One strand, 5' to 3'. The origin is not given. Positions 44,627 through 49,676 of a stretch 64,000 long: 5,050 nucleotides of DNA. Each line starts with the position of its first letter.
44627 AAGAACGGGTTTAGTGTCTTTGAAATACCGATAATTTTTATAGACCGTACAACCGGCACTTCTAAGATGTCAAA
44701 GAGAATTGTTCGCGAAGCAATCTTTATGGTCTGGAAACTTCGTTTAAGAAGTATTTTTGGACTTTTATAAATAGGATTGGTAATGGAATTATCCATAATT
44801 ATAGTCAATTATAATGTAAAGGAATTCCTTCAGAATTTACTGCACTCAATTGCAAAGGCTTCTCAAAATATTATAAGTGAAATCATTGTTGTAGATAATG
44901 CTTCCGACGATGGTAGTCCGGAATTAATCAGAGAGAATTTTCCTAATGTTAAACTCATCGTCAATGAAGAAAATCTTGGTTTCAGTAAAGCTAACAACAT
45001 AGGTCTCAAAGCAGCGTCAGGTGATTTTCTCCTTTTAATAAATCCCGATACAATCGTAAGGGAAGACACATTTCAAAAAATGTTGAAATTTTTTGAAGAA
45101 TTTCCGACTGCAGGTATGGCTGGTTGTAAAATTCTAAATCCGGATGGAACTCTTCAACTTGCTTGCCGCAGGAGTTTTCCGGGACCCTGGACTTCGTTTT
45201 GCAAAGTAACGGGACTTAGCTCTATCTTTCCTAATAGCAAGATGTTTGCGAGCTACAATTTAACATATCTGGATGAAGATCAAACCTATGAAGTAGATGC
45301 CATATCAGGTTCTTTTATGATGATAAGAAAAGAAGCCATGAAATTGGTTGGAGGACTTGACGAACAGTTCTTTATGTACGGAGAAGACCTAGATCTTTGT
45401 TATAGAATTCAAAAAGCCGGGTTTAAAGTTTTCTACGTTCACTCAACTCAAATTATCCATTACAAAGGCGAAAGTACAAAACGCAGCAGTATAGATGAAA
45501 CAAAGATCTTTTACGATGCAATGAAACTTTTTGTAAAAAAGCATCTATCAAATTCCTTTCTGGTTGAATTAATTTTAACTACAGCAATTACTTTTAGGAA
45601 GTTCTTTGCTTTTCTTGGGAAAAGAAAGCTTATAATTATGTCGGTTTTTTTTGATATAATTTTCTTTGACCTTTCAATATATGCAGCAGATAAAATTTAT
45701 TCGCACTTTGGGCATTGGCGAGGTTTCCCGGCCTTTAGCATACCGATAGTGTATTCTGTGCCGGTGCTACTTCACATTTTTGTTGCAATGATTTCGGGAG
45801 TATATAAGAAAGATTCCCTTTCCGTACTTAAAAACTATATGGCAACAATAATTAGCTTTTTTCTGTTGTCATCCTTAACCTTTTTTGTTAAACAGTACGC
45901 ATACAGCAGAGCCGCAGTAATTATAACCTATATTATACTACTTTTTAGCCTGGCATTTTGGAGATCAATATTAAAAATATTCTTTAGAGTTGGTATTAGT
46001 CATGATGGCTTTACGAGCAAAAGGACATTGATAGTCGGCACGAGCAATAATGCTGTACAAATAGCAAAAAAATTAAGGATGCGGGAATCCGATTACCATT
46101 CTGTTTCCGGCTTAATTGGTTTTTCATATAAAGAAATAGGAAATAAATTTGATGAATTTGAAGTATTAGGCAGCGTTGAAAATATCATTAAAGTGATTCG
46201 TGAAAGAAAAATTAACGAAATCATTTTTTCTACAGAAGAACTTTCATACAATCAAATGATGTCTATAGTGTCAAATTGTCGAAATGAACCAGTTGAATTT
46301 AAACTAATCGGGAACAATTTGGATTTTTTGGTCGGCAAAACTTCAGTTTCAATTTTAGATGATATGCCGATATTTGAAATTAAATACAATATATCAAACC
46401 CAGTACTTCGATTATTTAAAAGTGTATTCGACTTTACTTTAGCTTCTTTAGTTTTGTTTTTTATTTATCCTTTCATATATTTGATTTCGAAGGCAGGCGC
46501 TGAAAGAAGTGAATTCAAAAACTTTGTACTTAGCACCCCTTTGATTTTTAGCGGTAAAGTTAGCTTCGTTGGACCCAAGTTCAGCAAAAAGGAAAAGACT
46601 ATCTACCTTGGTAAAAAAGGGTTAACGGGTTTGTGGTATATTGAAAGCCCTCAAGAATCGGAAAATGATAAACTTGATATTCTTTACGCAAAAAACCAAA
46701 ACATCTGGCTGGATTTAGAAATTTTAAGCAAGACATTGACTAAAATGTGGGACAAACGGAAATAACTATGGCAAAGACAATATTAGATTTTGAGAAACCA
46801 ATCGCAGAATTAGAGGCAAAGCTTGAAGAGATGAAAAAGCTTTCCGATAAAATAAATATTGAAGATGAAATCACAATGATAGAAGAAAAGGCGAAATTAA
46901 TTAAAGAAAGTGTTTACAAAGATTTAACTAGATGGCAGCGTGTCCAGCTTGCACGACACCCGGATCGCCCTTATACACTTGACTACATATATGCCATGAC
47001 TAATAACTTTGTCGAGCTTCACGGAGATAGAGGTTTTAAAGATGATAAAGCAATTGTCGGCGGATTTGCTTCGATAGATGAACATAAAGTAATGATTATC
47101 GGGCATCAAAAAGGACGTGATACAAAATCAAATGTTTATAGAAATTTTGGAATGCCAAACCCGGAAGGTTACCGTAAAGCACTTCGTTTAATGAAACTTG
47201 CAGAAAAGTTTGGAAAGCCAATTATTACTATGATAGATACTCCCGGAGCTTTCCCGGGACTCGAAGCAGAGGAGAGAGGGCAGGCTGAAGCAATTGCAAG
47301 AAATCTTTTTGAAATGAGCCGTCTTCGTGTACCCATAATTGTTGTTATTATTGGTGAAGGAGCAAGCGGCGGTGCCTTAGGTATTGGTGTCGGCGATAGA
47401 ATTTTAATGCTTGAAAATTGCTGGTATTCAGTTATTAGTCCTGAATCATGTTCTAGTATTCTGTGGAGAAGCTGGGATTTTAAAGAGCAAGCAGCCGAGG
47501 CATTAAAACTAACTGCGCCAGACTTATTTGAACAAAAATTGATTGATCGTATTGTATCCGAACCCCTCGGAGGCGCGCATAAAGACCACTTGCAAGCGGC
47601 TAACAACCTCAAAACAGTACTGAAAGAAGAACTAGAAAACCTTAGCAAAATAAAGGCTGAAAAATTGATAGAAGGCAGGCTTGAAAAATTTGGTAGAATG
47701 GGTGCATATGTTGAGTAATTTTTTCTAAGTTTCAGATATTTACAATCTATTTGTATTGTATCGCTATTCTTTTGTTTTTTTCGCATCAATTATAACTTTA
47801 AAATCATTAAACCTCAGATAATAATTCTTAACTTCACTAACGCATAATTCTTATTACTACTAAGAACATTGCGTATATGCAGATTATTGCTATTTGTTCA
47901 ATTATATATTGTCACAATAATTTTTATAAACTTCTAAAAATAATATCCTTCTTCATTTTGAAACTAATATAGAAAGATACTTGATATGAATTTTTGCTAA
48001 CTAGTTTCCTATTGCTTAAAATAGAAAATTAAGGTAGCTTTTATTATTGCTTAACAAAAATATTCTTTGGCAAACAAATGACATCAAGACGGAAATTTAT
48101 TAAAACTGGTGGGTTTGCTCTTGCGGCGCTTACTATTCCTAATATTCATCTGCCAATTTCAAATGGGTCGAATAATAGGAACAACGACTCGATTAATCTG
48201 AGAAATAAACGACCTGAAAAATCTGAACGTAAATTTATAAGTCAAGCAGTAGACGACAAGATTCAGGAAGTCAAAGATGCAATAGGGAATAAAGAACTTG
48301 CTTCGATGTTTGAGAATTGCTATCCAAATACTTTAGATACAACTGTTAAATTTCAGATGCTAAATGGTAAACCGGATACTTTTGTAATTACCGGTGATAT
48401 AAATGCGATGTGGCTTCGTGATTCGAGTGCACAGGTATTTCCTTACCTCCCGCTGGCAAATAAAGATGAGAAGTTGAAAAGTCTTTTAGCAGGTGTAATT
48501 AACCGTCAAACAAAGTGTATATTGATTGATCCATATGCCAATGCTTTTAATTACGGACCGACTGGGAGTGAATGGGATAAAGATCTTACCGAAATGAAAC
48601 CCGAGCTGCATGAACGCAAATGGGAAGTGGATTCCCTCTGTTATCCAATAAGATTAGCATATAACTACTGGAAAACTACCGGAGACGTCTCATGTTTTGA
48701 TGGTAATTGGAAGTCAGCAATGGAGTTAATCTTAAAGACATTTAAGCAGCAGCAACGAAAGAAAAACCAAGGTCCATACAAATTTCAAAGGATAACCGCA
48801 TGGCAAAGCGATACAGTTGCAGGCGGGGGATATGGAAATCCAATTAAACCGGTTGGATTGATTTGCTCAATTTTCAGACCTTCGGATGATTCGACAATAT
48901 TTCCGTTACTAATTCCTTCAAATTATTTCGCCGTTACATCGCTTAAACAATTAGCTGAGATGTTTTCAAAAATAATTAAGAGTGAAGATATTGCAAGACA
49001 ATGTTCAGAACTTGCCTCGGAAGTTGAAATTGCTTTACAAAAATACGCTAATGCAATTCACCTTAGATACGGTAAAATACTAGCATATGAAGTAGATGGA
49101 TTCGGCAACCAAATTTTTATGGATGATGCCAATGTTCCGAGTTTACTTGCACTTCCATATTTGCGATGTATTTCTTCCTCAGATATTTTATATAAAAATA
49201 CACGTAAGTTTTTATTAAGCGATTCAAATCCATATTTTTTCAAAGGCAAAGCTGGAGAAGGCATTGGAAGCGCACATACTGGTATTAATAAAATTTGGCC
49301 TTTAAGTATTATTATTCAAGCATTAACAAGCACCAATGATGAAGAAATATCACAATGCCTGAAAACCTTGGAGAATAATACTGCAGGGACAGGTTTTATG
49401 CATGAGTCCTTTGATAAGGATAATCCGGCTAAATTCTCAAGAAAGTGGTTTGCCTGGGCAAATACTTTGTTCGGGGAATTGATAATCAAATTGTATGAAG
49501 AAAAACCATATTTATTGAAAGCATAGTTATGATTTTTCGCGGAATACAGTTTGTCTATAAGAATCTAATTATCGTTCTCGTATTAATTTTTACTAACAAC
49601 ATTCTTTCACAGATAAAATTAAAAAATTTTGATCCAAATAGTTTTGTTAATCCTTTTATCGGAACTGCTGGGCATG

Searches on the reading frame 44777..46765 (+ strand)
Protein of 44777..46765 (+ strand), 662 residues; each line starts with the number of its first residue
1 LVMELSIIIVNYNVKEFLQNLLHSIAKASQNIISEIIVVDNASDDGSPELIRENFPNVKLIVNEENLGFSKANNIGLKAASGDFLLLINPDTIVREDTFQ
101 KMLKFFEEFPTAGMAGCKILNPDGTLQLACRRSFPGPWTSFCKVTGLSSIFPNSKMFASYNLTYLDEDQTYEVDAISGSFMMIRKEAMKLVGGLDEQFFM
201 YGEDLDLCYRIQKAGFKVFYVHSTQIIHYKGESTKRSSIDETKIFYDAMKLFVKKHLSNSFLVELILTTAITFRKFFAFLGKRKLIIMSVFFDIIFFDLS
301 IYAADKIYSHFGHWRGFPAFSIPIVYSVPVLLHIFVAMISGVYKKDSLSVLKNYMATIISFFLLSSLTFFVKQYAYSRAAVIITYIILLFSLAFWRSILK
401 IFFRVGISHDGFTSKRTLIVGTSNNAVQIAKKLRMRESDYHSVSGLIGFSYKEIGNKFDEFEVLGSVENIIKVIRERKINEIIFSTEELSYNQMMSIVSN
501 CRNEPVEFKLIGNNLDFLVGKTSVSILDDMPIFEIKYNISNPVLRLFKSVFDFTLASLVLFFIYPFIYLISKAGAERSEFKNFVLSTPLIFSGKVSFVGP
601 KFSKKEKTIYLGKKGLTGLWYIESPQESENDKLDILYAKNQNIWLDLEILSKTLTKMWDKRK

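Call 74: search_protein_families(library=pfam, proteins=[window:44777-46765:+], max_evalue=0.0001)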
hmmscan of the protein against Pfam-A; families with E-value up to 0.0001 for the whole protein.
window:44777-46765:+ (662 aa): 9 families
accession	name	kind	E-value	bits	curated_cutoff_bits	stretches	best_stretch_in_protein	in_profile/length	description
PF13641.12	Glyco_tranf_2_3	-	3.4e-26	93.1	27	1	5-235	3-218/230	Glycosyltransferase like family 2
PF00535.33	Glycos_transf_2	-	1.3e-25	90.7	23.3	1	6-156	1-132/168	Glycosyl transferase family 2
PF13727.12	CoA_binding_3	-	2.1e-13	51.1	25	1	346-511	14-174/175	CoA-binding domain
PF13632.12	Glyco_trans_2_3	-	7.6e-11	42.6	27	1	86-358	3-183/198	Glycosyl transferase family group 2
PF10111.15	Glyco_tranf_2_2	-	1.9e-10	41.1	27.3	1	7-230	2-216/276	Glycosyltransferase like family 2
PF02397.22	Bac_transf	-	3e-09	37.1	27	1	590-657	97-177/179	Bacterial sugar transferase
PF13712.12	Glyco_tranf_2_5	-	9.5e-08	32.4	27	1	68-245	40-206/210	Glycosyltransferase like family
PF02709.20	Glyco_transf_7C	-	5.5e-07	29.6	23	1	170-224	13-70/78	N-terminal domain of galactosyltransferase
PF13506.12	Glyco_transf_21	-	1.7e-05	24.8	21.7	0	164-224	90-150/174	Glycosyl transferase family 21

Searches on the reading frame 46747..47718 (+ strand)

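Call 74: search_protein_families(library=pfam, proteins=[window:46747-47718:+], max_evalue=0.0001)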
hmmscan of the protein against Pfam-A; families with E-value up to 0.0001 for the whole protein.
window:46747-47718:+ (323 aa): 2 families
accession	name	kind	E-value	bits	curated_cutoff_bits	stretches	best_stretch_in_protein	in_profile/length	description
PF03255.19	ACCA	-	9.2e-149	495.2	23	1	13-319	2-310/310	Acetyl co-enzyme A carboxylase carboxyltransferase-like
PF01039.27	Carboxyl_trans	-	9.4e-15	54.6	22.3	1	87-250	272-427/493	Carboxyl transferase domain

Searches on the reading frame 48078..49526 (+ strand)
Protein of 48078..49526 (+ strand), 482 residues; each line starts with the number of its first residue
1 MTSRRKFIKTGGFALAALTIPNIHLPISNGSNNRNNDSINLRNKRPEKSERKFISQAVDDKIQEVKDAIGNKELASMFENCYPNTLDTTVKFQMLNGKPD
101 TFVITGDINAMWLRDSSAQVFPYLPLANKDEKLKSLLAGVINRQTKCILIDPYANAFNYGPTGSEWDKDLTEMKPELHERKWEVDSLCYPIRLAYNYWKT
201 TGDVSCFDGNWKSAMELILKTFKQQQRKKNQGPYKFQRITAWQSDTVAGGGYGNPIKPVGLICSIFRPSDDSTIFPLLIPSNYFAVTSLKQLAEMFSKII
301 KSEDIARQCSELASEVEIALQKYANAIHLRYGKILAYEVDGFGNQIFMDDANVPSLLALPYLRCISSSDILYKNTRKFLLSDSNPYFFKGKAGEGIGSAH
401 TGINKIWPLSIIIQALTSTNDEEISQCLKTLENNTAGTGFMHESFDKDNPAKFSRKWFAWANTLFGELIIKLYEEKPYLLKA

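Call 74: search_protein_families(library=pfam, proteins=[window:48078-49526:+], max_evalue=0.0001)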
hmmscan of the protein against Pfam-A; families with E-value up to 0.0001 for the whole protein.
window:48078-49526:+ (482 aa): 1 family
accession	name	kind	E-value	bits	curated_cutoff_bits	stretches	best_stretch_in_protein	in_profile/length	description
PF06824.17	Glyco_hydro_125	-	1e-169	565.3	23.4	1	71-470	1-414/414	Metal-independent alpha-mannosidase (GH125)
